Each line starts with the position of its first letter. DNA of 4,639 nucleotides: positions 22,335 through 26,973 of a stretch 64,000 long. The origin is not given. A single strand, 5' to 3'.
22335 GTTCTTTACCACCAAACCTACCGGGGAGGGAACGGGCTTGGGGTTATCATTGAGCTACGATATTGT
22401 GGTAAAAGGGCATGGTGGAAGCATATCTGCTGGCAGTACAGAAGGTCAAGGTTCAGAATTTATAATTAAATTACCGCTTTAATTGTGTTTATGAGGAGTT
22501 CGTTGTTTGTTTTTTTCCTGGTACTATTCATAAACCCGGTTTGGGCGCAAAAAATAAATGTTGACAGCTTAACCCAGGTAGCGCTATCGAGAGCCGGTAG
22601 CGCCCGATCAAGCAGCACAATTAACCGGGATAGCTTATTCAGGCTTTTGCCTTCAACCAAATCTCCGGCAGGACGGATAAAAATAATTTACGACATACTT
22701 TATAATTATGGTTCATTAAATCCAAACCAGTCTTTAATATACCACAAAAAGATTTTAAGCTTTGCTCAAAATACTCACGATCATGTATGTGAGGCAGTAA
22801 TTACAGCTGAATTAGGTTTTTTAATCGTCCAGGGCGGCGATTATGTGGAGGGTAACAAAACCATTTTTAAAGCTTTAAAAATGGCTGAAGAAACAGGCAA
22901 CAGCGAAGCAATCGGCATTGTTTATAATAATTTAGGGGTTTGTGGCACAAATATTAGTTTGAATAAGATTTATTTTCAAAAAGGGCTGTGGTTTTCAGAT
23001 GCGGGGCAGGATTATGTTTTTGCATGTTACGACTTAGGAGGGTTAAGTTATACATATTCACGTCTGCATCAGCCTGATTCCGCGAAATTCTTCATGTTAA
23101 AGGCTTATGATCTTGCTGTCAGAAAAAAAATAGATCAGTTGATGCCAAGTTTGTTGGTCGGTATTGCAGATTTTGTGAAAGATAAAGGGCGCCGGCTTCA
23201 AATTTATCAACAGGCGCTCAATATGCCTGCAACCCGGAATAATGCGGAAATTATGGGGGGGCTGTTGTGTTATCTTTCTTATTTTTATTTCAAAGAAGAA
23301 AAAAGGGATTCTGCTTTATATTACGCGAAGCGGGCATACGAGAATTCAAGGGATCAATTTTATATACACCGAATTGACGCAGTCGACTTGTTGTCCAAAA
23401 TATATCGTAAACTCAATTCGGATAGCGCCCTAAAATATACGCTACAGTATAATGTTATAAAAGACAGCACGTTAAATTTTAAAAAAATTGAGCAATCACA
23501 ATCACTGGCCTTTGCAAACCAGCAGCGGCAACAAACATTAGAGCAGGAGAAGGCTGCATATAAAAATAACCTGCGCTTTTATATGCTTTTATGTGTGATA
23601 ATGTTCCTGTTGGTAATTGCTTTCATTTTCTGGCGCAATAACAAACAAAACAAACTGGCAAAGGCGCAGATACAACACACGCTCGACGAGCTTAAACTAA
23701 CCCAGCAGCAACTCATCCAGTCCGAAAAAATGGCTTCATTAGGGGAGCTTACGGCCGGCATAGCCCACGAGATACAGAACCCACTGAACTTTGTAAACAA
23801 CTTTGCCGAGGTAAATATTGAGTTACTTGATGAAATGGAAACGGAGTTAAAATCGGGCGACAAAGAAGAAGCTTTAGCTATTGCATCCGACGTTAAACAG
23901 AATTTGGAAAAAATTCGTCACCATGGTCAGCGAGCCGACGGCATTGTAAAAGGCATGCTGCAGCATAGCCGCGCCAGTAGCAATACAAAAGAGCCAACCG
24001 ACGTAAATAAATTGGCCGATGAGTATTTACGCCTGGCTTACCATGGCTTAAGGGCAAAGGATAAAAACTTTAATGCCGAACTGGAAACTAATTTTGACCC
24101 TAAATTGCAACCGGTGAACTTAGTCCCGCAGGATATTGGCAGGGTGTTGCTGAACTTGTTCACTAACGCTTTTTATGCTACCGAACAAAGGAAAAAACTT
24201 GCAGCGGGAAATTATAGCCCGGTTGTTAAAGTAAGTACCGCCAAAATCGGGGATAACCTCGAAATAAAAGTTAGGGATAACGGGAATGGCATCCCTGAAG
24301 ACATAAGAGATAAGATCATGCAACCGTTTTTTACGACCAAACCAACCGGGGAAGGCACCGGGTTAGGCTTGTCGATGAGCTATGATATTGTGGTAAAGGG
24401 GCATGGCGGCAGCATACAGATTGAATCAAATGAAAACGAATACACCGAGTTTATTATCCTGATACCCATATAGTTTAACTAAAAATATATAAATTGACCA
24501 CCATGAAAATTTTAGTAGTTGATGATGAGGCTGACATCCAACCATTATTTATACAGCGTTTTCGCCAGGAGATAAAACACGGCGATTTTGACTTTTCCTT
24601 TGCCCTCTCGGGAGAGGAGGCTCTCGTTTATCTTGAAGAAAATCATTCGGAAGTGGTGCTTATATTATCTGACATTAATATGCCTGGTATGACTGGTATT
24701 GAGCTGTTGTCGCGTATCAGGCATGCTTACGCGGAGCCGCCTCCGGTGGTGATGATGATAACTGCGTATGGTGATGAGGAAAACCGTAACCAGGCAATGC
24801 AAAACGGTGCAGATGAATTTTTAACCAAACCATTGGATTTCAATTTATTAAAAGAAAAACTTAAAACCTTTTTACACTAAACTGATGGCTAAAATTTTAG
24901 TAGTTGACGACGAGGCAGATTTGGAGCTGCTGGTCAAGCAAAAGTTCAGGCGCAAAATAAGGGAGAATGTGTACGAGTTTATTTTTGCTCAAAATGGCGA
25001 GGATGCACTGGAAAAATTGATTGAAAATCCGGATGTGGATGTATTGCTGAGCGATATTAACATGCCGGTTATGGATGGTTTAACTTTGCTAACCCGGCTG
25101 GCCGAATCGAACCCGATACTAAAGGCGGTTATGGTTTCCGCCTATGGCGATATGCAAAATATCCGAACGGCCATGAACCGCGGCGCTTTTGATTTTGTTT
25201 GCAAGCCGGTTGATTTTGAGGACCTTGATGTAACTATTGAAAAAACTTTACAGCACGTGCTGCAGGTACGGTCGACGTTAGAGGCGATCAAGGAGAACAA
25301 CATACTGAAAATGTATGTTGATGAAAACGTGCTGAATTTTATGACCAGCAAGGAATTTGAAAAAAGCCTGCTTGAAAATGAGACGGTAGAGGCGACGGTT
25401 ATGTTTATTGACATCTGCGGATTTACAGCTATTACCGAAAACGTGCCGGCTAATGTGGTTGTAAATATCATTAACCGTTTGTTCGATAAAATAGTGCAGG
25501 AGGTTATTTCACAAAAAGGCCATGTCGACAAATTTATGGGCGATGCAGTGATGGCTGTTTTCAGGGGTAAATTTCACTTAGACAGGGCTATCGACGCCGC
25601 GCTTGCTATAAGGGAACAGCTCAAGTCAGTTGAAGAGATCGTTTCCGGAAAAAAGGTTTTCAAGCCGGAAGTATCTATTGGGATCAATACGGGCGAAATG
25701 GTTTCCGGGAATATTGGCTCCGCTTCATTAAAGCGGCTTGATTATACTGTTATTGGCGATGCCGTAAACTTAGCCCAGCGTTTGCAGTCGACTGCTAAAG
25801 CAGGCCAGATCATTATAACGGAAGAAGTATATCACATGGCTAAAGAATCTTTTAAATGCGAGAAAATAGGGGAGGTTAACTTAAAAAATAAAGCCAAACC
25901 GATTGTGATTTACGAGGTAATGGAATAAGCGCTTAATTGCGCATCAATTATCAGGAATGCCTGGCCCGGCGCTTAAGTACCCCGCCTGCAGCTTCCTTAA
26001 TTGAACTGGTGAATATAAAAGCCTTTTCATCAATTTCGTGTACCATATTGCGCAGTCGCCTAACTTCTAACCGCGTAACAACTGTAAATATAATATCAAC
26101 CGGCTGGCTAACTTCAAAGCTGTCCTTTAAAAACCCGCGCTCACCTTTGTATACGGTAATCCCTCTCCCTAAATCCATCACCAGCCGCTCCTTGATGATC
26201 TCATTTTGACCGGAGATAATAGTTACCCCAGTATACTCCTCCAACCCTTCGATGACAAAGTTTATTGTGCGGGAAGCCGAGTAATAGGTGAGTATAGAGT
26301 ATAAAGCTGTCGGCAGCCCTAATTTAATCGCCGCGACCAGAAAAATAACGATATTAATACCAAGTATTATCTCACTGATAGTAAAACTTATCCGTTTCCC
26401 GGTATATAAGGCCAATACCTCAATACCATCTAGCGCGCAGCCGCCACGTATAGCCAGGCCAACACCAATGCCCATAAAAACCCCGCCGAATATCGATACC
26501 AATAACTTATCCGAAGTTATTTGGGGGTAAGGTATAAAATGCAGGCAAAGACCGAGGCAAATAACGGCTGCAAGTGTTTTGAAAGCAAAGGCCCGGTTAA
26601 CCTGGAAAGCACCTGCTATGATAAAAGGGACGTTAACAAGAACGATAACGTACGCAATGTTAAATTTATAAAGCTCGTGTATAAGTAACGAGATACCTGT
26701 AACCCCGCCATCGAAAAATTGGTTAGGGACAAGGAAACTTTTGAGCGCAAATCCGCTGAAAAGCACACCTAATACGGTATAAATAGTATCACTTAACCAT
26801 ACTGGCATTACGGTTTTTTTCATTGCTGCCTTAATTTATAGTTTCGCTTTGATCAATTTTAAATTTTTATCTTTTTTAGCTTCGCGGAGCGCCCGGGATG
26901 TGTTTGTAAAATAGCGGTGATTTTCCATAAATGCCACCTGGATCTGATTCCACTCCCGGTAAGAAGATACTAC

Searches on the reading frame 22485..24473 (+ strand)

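Call 74: search_protein_families(library=pfam, proteins=[window:22485-24473:+], max_evalue=0.00001)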
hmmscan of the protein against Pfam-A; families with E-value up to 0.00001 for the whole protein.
window:22485-24473:+ (662 aa): 2 families
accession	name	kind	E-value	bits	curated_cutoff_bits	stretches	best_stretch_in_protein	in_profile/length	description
PF02518.31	HATPase_c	-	2e-21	76.9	26.4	1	549-661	4-108/111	Histidine kinase-, DNA gyrase B-, and HSP90-like ATPase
PF00512.31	HisKA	-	2.8e-07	30.9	26.9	1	419-498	2-64/66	His Kinase A (phospho-acceptor) domain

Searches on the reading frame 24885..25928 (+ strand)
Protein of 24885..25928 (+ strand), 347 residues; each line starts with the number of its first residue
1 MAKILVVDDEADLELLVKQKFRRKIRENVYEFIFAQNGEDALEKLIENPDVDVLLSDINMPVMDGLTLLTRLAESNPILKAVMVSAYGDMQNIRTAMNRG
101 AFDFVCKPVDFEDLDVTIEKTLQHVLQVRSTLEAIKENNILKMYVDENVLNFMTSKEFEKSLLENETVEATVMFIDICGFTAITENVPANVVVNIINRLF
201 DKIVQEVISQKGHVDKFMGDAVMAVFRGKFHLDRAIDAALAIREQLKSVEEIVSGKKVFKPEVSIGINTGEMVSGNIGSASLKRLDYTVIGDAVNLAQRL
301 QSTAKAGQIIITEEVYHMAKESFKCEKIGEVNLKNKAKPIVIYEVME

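Call 74: search_protein_families(library=pfam, proteins=[window:24885-25928:+], max_evalue=0.00001)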
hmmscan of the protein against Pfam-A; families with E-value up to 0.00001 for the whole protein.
window:24885-25928:+ (347 aa): 2 families
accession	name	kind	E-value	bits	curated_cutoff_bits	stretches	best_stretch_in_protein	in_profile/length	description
PF00211.25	Guanylate_cyc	-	2.4e-26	92.9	21.9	1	168-339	7-176/183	Adenylate and Guanylate cyclase catalytic domain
PF00072.30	Response_reg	-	5.6e-23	81.7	30.2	1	4-118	1-110/111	Response regulator receiver domain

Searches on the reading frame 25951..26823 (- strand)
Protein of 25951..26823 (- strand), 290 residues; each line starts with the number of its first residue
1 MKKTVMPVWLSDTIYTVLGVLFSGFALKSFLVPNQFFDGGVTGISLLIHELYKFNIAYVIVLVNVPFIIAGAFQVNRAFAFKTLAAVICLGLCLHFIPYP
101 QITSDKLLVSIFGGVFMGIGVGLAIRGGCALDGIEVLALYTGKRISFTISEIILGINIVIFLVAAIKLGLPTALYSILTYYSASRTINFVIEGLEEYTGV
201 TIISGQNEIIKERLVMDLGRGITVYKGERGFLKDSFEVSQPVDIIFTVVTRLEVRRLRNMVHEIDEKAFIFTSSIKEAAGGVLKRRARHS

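Call 74: search_protein_families(library=pfam, proteins=[window:25951-26823:-], max_evalue=0.00001)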
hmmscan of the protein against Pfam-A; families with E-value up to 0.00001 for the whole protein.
window:25951-26823:- (290 aa): 2 families
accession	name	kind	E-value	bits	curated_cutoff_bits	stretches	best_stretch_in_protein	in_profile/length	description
PF02588.21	YitT_membrane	-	1.1e-54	185.4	24.3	1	13-214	2-204/205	Uncharacterised 5xTM membrane BCR, YitT family COG1284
PF10035.14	DUF2179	-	1.3e-14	54.1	22.8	1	220-280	1-55/55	Uncharacterized protein conserved in bacteria (DUF2179)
